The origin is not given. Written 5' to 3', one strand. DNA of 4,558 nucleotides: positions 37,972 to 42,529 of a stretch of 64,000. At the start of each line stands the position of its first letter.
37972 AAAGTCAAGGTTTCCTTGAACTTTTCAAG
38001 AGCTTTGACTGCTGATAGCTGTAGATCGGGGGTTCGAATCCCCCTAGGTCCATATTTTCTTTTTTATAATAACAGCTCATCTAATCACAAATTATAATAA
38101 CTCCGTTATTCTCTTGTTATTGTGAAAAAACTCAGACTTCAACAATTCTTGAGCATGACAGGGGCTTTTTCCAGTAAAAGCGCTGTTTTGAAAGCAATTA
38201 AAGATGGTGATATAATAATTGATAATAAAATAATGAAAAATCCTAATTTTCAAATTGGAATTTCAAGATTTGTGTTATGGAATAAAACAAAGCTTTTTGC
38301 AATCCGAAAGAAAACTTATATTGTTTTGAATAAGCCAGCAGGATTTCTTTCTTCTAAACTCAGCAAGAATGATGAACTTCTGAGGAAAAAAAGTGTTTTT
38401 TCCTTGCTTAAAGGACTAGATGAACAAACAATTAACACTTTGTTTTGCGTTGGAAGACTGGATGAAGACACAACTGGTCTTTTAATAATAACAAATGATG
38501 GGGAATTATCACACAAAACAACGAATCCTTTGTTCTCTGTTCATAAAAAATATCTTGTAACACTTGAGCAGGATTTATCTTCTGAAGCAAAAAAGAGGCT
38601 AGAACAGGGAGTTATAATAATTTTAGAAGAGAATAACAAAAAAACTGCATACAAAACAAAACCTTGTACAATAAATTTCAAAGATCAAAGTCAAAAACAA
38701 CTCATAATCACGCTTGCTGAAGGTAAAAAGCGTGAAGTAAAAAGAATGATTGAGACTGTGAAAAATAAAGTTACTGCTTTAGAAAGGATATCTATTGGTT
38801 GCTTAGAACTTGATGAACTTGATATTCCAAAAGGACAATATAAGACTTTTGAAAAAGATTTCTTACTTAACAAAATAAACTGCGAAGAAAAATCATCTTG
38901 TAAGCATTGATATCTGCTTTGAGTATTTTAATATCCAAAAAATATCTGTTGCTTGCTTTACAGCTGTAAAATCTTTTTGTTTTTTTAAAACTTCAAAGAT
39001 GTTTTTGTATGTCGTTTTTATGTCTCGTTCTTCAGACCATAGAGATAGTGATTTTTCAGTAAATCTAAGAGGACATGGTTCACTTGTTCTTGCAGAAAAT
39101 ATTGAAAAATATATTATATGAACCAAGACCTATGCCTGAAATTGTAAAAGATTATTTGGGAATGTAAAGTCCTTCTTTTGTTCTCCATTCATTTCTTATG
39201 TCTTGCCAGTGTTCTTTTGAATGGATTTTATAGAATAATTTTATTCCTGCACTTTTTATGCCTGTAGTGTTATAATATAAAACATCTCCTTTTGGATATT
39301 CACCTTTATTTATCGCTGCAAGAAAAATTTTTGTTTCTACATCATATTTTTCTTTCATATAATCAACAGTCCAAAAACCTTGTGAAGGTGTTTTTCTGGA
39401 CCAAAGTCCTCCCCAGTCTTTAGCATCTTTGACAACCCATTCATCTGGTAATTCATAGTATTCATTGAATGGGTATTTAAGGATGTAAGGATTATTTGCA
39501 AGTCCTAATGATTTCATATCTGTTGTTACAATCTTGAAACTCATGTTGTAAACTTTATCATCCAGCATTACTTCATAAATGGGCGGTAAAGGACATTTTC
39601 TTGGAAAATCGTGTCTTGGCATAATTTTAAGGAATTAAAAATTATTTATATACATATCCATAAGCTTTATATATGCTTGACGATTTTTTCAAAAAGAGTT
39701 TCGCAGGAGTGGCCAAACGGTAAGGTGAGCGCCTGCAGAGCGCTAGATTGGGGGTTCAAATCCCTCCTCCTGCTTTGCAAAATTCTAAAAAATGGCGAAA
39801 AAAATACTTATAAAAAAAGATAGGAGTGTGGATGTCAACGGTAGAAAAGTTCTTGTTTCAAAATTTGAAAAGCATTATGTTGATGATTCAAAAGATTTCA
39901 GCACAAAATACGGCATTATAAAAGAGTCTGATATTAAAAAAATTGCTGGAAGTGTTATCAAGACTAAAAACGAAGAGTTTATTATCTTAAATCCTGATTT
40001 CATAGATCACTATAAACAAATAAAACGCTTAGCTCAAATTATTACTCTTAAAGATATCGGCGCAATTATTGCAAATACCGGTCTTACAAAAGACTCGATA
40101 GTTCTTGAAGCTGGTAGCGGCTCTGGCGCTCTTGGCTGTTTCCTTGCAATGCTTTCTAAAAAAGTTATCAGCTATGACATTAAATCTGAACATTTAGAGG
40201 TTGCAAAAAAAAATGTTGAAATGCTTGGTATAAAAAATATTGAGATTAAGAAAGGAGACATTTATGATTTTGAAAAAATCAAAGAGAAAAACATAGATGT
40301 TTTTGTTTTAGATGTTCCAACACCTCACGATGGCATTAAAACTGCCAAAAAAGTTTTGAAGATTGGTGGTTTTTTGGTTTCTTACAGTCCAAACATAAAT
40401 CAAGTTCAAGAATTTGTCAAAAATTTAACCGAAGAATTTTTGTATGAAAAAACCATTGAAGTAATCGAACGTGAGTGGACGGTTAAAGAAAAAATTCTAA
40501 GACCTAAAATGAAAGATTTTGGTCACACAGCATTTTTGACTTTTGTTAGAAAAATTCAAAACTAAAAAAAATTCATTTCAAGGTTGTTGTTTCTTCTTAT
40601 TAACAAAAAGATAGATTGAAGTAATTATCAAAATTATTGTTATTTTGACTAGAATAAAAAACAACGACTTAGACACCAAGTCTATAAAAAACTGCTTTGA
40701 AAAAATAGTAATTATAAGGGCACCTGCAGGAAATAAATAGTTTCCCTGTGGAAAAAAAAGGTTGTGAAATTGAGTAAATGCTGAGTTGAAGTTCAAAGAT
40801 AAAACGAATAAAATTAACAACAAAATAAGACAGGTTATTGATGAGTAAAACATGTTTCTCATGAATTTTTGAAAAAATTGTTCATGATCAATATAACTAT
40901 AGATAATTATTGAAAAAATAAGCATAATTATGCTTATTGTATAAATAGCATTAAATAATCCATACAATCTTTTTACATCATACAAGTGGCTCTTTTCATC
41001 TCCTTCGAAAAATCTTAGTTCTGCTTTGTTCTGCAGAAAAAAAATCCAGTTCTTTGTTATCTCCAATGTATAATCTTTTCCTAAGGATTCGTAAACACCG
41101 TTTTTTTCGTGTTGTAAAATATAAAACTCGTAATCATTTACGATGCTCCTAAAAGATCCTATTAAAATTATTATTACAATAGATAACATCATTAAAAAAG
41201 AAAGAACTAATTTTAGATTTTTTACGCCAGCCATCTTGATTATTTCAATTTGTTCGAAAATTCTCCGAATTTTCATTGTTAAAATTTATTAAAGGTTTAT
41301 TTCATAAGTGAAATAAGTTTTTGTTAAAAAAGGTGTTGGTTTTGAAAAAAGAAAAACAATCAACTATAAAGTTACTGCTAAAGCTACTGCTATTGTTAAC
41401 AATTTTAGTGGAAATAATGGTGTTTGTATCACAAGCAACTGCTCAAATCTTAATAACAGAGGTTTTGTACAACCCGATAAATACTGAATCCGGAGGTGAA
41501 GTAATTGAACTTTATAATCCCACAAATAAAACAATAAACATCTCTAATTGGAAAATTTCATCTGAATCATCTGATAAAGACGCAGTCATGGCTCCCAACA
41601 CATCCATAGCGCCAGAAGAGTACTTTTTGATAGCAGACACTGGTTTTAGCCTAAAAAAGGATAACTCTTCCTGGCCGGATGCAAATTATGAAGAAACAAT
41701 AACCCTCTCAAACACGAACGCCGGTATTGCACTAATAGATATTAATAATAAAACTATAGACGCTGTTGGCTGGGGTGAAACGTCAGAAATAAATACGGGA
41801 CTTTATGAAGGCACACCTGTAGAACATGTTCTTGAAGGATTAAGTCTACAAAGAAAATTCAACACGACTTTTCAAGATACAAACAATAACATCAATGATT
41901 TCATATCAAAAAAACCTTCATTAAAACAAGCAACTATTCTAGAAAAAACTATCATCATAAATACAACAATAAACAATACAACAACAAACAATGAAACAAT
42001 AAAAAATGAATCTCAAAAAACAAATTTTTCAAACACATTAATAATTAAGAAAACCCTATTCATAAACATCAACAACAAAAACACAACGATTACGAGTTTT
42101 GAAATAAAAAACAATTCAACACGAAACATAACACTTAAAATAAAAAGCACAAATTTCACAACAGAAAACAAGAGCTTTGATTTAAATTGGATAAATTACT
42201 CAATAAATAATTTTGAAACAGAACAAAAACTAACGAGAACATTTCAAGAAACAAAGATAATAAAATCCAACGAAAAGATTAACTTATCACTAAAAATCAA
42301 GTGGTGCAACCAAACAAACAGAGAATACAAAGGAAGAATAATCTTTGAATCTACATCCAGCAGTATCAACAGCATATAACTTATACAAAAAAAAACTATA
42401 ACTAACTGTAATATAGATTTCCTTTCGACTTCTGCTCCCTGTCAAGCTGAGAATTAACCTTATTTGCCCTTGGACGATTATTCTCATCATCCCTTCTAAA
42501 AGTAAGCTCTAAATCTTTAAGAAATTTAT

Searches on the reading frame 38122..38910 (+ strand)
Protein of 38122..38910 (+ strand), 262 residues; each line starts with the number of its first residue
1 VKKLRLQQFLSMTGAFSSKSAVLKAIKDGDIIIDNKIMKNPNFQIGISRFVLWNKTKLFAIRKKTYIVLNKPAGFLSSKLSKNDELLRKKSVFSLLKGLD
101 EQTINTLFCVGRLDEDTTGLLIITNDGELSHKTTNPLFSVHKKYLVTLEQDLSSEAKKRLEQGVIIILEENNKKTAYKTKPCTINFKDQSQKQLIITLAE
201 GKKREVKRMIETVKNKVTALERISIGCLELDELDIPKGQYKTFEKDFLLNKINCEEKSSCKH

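Call 12: search_protein_families(library=pfam, proteins=[window:38122-38910:+])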
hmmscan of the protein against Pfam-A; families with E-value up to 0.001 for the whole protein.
window:38122-38910:+ (262 aa): 2 families
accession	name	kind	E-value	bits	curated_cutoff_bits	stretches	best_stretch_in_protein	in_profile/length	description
PF00849.27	PseudoU_synth_2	-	1.3e-18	68.1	26.8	1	66-211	2-151/152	RNA pseudouridylate synthase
PF01479.30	S4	-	2.6e-06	27.5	22.8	1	4-46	1-43/48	S4 domain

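Call 13: find_homologous_proteins(query=window:38122-38910:+, max_evalue=1e-10)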
Query window:38122-38910:+ (262 aa): 1795 proteins with E <= 1e-10 among 2467 candidates; the best 120 are listed.
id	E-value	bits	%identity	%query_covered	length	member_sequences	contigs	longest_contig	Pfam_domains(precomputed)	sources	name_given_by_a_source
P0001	1.7e-156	537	100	96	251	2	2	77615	PF00849.28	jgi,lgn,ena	-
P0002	2.2e-86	307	59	96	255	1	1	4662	PF00849.28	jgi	jgi:16S rRNA pseudouridine516 synthase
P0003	9.8e-79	282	52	98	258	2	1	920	PF00849.28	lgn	-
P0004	1.8e-78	281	55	96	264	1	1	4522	PF00849.28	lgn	-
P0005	2.5e-76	274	48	100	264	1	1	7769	PF00849.28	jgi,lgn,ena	-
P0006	2.9e-73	264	54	98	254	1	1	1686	PF00849.28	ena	-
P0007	5.5e-70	254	53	96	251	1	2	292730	PF00849.28,PF01479.31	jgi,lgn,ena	-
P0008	2.3e-69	252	53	96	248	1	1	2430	PF00849.28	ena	-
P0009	6.9e-68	247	49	97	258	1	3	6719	PF00849.28,PF01479.31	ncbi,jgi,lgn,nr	ncbi:MAG: rRNA pseudouridine synthase [Candidatus Altiarchaeales archaeon]|nr:rRNA pseudouridine syn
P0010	2.4e-67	245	51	97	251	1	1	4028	PF00849.28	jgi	-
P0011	1.4e-66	242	54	93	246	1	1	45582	PF00849.28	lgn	-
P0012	7.3e-66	240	50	95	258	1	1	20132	PF00849.28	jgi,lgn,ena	-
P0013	9.6e-66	240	50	96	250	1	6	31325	PF00849.28,PF01479.31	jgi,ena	jgi:pseudouridine synthase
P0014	3.4e-65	238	50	96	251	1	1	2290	PF00849.28,PF01479.31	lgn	-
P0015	7.3e-65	237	50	91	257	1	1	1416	PF00849.28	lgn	-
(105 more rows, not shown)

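Call 18: find_encoding_contigs(protein=P0002, flank=4000, max_places=3)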
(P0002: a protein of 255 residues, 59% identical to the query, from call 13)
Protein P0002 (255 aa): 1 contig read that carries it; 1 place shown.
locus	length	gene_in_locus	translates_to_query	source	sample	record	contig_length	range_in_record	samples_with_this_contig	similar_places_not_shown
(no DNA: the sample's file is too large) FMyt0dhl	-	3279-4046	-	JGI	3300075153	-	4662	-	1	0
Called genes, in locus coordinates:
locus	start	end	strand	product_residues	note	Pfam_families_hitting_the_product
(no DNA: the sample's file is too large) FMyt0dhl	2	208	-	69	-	?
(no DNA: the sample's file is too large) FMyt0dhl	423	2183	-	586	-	PF04675:DNA_ligase_A_N, PF01068:DNA_ligase_A_M, PF04679:DNA_ligase_A_C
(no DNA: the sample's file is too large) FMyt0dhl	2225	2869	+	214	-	PF00881:Nitroreductase, PF14512:TM1586_NiRdase (faint), PF00881:Nitroreductase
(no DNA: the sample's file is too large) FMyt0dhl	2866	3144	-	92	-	-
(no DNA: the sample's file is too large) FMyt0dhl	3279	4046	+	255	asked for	PF00849:PseudoU_synth_2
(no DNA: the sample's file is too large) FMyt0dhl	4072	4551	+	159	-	-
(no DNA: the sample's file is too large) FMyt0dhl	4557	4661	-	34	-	?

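Call 19: find_encoding_contigs(protein=P0005, flank=4000, max_places=3)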
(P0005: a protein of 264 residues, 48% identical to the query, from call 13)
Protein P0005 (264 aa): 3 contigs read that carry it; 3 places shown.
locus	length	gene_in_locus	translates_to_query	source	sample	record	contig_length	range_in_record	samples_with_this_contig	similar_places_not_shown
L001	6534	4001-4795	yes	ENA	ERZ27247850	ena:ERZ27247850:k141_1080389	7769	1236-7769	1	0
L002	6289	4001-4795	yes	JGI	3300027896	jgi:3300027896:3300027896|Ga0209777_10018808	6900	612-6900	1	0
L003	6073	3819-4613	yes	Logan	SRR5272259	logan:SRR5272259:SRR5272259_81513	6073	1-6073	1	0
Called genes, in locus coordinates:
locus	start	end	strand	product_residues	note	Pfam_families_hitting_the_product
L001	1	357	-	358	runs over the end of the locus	PF00091:Tubulin, PF12327:FtsZ_C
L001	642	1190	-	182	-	PF09339:HTH_IclR (faint)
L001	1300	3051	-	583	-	PF04675:DNA_ligase_A_N, PF01068:DNA_ligase_A_M, PF04679:DNA_ligase_A_C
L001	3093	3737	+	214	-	PF00881:Nitroreductase, PF14512:TM1586_NiRdase (weak)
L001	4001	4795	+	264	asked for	PF00849:PseudoU_synth_2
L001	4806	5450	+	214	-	PF09335:VTT_dom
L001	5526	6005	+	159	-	-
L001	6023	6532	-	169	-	?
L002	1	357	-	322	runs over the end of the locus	?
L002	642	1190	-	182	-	PF09339:HTH_IclR (faint)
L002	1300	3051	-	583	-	PF04675:DNA_ligase_A_N, PF01068:DNA_ligase_A_M, PF04679:DNA_ligase_A_C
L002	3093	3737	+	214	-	PF00881:Nitroreductase, PF14512:TM1586_NiRdase (weak)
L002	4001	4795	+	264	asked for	PF00849:PseudoU_synth_2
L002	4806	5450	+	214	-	PF09335:VTT_dom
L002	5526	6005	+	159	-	-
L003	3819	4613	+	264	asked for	PF00849:PseudoU_synth_2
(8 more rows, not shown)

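Call 20: find_encoding_contigs(protein=P0007, flank=4000, max_places=3)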
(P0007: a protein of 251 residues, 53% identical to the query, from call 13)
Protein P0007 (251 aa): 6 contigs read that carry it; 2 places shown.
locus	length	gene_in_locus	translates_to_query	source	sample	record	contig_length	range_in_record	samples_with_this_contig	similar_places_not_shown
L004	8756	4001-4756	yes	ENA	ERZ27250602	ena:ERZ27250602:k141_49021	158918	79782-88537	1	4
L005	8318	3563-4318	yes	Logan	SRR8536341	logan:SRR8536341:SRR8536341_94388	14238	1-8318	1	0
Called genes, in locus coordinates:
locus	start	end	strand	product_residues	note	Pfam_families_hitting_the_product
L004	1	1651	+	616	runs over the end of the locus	PF18765:Polbeta (faint), PF01909:NTP_transf_2 (weak)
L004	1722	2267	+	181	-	PF00571:CBS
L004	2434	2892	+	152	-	PF13419:HAD_2 (weak), PF13242:Hydrolase_like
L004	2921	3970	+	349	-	PF13238:AAA_18, PF00383:dCMP_cyt_deam_1, PF14437:MafB19-deam, PF14439:Bd3614-deam (weak)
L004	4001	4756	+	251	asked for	PF01479:S4 (faint), PF00849:PseudoU_synth_2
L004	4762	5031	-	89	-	-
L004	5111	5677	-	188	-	PF01712:dNK (faint), PF13238:AAA_18 (faint), PF00485:PRK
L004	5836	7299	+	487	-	PF10996:Beta-Casp, PF07521:RMMBL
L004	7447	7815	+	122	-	-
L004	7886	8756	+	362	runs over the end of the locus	PF04055:Radical_SAM (weak)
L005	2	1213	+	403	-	?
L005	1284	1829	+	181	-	PF00571:CBS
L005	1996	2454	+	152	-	PF13419:HAD_2 (weak), PF13242:Hydrolase_like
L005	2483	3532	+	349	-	PF13238:AAA_18, PF00383:dCMP_cyt_deam_1, PF14437:MafB19-deam, PF14439:Bd3614-deam (weak)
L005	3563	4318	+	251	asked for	PF01479:S4 (faint), PF00849:PseudoU_synth_2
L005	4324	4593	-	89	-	-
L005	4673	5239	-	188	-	PF01712:dNK (faint), PF13238:AAA_18 (faint), PF00485:PRK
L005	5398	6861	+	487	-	PF10996:Beta-Casp, PF07521:RMMBL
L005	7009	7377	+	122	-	-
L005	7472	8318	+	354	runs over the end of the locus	PF04055:Radical_SAM (weak)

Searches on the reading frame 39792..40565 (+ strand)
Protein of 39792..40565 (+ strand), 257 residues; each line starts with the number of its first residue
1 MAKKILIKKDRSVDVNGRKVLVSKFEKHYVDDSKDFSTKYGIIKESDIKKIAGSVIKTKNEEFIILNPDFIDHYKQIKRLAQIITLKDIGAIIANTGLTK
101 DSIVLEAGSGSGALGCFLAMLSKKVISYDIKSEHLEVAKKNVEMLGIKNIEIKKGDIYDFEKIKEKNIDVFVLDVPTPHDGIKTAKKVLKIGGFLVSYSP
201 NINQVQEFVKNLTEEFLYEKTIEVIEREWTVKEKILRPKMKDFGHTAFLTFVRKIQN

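Call 12: search_protein_families(library=pfam, proteins=[window:39792-40565:+])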
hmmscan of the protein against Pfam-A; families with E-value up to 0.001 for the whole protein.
window:39792-40565:+ (257 aa): 13 families
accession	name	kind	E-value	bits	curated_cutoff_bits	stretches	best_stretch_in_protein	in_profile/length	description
PF08704.16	GCD14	-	3.3e-22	79.8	26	1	81-236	21-184/247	tRNA methyltransferase complex GCD14 subunit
PF13847.12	Methyltransf_31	-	1.2e-16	61.1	27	1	99-223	2-130/145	Methyltransferase domain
PF13649.12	Methyltransf_25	-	2.9e-08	34.7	27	1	104-193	1-97/97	Methyltransferase domain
PF05175.20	MTS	-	1.5e-07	31.7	23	1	101-188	32-118/170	Methyltransferase small domain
PF08241.18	Methyltransf_11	-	5.7e-07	30.5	21.2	1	105-196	1-94/95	Methyltransferase domain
PF00398.26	RrnaAD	-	6.5e-07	29.1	24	1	89-166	19-94/263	Ribosomal RNA adenine dimethylase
PF01189.24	Methyltr_RsmB-F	-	4e-06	27.1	27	1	101-188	9-100/199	16S rRNA methyltransferase RsmB/F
PF01135.25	PCMT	-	5.6e-06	26.7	20.3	1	56-156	26-132/210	Protein-L-isoaspartate(D-aspartate) O-methyltransferase (PCMT)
PF09445.16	Methyltransf_15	-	6.5e-06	26.3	22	1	103-176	3-80/165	RNA cap guanine-N2 methyltransferase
PF13679.12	Methyltransf_32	-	5.6e-05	23.6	27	1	74-167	3-99/143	Methyltransferase domain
PF02390.23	Methyltransf_4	-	0.00034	20.6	24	0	102-186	3-91/173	Putative methyltransferase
PF10294.15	Methyltransf_16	-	0.00055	20.2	21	1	100-145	46-92/174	Lysine methyltransferase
PF06325.19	PrmA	-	0.00094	19.2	22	0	99-173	160-232/296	Ribosomal protein L11 methyltransferase (PrmA)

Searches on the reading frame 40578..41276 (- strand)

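Call 12: search_protein_families(library=pfam, proteins=[window:40578-41276:-])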
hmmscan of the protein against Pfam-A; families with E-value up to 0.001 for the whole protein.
window:40578-41276:- (232 aa): 1 family
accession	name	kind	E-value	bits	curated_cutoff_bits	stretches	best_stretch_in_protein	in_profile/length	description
PF07314.17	Lit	-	1.1e-19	71.6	24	1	28-197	2-176/176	Lipoprotein intramolecular transacylase Lit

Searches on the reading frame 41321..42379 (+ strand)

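Call 12: search_protein_families(library=pfam, proteins=[window:41321-42379:+])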
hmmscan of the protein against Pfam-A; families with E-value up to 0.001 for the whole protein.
window:41321-42379:+ (352 aa): 1 family
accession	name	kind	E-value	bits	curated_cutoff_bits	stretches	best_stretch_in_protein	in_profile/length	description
PF00932.25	LTD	-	2.7e-17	63.6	34.3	1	37-152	2-108/109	Lamin Tail Domain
